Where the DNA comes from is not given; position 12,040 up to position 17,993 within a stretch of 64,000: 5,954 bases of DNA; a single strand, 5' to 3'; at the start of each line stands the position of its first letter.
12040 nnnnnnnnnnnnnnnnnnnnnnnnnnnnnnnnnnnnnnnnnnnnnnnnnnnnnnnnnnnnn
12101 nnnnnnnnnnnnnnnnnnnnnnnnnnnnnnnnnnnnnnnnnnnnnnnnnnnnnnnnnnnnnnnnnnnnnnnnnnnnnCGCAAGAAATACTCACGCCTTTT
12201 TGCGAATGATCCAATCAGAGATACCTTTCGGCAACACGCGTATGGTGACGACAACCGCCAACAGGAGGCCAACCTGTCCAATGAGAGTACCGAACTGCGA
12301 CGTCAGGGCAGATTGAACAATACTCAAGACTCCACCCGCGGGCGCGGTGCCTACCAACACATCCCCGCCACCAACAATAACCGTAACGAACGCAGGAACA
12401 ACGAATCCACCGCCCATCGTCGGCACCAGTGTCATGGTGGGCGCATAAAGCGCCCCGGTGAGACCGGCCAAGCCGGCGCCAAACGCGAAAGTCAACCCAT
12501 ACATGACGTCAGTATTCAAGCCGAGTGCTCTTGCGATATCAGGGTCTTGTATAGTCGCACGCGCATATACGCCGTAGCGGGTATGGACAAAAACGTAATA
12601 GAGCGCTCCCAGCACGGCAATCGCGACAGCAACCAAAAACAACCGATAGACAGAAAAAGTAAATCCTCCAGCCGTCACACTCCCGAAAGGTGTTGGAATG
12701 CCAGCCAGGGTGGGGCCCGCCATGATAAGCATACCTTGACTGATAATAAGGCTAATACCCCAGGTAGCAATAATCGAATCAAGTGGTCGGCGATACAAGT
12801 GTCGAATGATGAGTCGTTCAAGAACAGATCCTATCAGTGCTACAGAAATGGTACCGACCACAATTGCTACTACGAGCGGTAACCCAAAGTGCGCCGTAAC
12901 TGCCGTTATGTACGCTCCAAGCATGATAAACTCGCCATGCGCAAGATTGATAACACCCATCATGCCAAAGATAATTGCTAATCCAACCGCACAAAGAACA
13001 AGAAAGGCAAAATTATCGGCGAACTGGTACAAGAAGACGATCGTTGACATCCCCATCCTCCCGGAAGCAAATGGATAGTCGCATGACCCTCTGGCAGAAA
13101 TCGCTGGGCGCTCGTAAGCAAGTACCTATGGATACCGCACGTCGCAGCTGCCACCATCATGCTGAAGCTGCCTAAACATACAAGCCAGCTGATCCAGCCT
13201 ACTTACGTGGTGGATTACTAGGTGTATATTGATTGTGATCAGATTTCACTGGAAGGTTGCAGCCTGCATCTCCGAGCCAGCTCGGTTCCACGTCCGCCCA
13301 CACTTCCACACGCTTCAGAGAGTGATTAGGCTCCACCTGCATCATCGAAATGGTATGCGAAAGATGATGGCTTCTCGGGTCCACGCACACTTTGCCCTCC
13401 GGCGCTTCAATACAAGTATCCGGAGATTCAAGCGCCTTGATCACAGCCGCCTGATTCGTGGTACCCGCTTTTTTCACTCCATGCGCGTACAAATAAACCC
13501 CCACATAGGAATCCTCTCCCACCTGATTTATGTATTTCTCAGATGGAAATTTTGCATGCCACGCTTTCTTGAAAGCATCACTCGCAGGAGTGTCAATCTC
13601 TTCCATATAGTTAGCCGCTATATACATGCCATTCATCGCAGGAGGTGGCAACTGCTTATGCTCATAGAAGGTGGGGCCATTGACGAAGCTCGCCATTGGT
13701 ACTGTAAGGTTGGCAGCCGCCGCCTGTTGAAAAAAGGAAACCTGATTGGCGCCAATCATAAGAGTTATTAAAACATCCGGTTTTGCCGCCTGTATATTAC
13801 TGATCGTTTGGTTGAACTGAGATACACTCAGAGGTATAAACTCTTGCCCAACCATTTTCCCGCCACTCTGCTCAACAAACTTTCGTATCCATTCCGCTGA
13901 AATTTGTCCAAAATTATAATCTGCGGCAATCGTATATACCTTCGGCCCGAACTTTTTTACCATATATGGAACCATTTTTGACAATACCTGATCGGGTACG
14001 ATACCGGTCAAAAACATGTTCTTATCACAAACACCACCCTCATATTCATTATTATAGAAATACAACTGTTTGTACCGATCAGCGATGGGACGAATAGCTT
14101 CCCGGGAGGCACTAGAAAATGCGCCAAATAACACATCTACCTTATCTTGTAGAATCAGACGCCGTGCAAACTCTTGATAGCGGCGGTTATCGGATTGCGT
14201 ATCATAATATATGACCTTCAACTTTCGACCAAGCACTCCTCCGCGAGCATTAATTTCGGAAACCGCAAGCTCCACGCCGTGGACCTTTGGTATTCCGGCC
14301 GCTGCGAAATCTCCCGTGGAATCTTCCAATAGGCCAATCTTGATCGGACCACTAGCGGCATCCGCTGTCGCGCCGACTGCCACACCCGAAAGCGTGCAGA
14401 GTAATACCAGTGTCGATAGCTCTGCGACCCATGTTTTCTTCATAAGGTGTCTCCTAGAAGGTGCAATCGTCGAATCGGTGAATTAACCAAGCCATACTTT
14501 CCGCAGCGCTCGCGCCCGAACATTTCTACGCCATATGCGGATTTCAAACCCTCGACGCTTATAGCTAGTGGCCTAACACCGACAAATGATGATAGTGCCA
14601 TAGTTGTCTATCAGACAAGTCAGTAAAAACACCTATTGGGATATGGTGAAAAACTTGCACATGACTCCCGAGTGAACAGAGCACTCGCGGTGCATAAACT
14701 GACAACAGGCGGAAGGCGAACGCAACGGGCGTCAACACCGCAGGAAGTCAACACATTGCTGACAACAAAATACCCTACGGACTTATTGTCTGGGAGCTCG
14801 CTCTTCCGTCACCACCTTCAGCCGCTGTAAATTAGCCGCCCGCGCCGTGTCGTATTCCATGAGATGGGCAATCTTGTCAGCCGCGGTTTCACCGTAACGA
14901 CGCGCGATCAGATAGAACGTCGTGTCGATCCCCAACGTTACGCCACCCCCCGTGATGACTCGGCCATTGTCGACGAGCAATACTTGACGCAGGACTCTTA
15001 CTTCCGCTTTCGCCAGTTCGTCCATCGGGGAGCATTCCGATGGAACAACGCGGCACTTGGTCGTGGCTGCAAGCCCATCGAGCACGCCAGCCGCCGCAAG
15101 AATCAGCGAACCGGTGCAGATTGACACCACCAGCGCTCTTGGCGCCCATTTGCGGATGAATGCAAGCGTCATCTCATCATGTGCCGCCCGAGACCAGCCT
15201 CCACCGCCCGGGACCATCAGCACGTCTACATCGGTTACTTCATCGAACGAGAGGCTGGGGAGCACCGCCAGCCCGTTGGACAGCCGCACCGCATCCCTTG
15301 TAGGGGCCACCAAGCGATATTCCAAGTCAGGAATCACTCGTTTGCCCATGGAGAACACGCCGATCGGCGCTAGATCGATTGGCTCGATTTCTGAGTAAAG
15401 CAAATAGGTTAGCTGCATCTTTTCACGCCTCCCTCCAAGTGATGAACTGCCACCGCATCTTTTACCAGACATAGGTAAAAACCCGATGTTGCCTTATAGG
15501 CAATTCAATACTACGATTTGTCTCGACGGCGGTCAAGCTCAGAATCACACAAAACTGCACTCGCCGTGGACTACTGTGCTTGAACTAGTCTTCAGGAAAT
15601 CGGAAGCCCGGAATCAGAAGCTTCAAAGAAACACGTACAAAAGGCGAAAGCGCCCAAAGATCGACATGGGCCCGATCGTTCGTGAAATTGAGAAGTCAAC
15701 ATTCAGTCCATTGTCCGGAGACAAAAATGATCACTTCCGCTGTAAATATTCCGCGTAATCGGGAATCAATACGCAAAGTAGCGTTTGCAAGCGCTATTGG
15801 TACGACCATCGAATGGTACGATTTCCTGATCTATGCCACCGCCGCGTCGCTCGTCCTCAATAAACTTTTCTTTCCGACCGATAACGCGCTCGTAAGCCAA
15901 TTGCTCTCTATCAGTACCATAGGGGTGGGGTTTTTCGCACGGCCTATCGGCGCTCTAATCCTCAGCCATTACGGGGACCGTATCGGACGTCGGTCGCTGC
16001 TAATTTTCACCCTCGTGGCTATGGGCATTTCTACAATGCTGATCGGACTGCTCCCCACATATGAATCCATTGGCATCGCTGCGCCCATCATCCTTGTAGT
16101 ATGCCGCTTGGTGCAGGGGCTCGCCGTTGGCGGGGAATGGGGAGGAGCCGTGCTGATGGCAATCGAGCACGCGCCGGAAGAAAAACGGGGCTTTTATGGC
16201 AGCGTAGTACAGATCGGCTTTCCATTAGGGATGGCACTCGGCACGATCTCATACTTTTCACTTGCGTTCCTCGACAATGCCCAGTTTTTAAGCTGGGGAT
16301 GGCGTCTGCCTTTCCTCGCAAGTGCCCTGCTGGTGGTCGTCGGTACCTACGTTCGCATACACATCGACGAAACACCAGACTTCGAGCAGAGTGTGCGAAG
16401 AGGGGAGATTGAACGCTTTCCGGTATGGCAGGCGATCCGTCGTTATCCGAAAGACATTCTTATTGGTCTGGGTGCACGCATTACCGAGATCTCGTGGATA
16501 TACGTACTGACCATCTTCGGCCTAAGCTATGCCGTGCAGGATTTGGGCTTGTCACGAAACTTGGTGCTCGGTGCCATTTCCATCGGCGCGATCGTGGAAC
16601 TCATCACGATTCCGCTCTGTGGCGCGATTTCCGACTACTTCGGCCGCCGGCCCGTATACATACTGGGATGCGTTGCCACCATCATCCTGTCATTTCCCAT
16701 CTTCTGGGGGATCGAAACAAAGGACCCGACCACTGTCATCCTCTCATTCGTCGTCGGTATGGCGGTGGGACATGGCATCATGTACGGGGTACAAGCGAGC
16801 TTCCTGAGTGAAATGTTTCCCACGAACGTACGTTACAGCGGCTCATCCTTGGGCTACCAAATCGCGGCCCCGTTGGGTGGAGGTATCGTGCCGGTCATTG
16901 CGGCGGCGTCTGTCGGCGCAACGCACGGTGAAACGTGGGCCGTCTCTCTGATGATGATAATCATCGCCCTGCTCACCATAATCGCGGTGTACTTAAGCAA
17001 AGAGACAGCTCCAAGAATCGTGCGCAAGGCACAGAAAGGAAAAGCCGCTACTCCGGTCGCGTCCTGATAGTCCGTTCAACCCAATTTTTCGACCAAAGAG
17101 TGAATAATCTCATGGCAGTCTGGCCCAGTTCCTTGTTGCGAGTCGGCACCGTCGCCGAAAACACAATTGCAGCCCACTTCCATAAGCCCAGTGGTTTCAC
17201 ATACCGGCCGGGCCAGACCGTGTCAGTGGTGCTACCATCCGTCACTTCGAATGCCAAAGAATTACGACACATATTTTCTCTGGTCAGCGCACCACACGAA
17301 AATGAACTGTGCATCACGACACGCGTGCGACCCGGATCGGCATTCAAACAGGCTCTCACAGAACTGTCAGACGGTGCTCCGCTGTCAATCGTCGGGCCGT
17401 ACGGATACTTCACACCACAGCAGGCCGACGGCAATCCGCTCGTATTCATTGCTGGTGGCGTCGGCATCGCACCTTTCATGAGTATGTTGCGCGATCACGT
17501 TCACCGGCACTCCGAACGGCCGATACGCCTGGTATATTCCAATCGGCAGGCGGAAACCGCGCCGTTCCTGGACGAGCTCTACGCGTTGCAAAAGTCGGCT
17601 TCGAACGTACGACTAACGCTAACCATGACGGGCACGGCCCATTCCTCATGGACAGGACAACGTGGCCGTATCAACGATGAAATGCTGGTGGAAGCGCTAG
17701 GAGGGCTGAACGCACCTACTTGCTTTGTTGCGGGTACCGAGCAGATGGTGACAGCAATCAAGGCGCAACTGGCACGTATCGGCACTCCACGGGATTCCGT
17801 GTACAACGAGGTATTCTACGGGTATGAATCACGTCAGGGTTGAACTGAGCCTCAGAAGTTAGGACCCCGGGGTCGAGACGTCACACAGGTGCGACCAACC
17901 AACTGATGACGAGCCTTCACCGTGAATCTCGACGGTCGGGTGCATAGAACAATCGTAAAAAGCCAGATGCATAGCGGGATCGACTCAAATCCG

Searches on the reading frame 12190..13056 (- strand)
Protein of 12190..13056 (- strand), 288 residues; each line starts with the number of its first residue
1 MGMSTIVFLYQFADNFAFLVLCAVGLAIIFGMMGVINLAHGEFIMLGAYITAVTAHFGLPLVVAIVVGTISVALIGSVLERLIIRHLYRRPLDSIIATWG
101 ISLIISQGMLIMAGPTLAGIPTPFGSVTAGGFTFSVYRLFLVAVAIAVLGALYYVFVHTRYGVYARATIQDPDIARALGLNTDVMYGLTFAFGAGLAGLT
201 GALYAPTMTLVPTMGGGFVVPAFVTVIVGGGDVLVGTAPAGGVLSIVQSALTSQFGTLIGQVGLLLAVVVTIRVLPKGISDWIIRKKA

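Call 8: search_protein_families(library=pfam, proteins=[window:12190-13056:-], max_evalue=0.001)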
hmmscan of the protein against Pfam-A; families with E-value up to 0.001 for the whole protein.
window:12190-13056:- (288 aa): 1 family
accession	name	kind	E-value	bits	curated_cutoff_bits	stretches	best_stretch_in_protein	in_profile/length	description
PF02653.21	BPD_transp_2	-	1.4e-32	113.3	26.8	1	15-270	8-264/269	Branched-chain amino acid transport system / permease component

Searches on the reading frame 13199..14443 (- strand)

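Call 8: search_protein_families(library=pfam, proteins=[window:13199-14443:-], max_evalue=0.001)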
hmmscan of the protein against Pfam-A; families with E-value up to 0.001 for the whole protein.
window:13199-14443:- (414 aa): 3 families
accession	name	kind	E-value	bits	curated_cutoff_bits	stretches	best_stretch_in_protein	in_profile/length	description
PF13458.12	Peripla_BP_6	-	8.7e-90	302.3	31.7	1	33-372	1-340/343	Periplasmic binding protein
PF13433.12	Peripla_BP_5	-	3.6e-80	270.2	27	1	34-373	1-339/363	Periplasmic binding protein domain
PF01094.35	ANF_receptor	-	9.7e-15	54.9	25.4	1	57-339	6-298/353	Receptor family ligand binding region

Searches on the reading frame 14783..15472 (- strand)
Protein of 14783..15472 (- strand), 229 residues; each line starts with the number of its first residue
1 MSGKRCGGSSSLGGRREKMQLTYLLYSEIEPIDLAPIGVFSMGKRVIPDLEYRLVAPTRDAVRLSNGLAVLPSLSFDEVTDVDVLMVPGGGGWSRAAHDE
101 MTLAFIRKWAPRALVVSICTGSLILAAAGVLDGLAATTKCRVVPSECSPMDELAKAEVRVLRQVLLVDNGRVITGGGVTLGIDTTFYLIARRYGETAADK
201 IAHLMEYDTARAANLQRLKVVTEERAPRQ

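Call 8: search_protein_families(library=pfam, proteins=[window:14783-15472:-], max_evalue=0.001)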
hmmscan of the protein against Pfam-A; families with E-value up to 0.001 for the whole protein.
window:14783-15472:- (229 aa): 1 family
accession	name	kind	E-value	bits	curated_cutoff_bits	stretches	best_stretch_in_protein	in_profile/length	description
PF01965.30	DJ-1_PfpI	-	2.6e-14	53.8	26.6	1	48-184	26-158/165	DJ-1/PfpI family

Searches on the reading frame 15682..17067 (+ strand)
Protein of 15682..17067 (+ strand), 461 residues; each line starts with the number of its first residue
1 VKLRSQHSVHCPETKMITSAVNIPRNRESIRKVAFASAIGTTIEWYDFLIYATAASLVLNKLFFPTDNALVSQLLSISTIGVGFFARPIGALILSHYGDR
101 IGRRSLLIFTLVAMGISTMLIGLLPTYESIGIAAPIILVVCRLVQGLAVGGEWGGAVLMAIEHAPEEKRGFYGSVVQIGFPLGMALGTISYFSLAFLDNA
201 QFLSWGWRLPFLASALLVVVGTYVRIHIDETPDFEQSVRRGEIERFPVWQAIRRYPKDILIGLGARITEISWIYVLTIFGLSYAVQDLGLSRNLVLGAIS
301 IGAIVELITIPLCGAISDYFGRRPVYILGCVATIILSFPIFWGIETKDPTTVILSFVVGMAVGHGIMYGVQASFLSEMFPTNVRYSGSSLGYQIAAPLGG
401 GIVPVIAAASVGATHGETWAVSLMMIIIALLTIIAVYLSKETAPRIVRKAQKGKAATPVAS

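Call 8: search_protein_families(library=pfam, proteins=[window:15682-17067:+], max_evalue=0.001)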
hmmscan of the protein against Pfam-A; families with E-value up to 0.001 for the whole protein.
window:15682-17067:+ (461 aa): 2 families
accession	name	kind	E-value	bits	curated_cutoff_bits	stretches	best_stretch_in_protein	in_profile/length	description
PF07690.21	MFS_1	-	3.8e-46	158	33.4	2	47-404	11-347/347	Major Facilitator Superfamily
PF00083.30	Sugar_tr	-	4.9e-35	121.7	22.3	2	33-242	1-205/452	Sugar (and other) transporter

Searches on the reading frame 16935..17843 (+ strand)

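Call 8: search_protein_families(library=pfam, proteins=[window:16935-17843:+], max_evalue=0.001)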
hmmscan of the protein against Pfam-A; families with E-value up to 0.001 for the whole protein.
window:16935-17843:+ (302 aa): 3 families
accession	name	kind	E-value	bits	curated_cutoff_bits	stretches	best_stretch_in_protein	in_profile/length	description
PF00175.26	NAD_binding_1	-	4.2e-18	66.4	22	1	171-276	1-108/109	Oxidoreductase NAD-binding domain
PF08030.17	NAD_binding_6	-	7.4e-05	23.3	22.2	1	169-236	4-79/156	Ferric reductase NAD binding domain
PF08022.18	FAD_binding_8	-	8.9e-05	23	22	1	66-134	5-73/109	FAD-binding domain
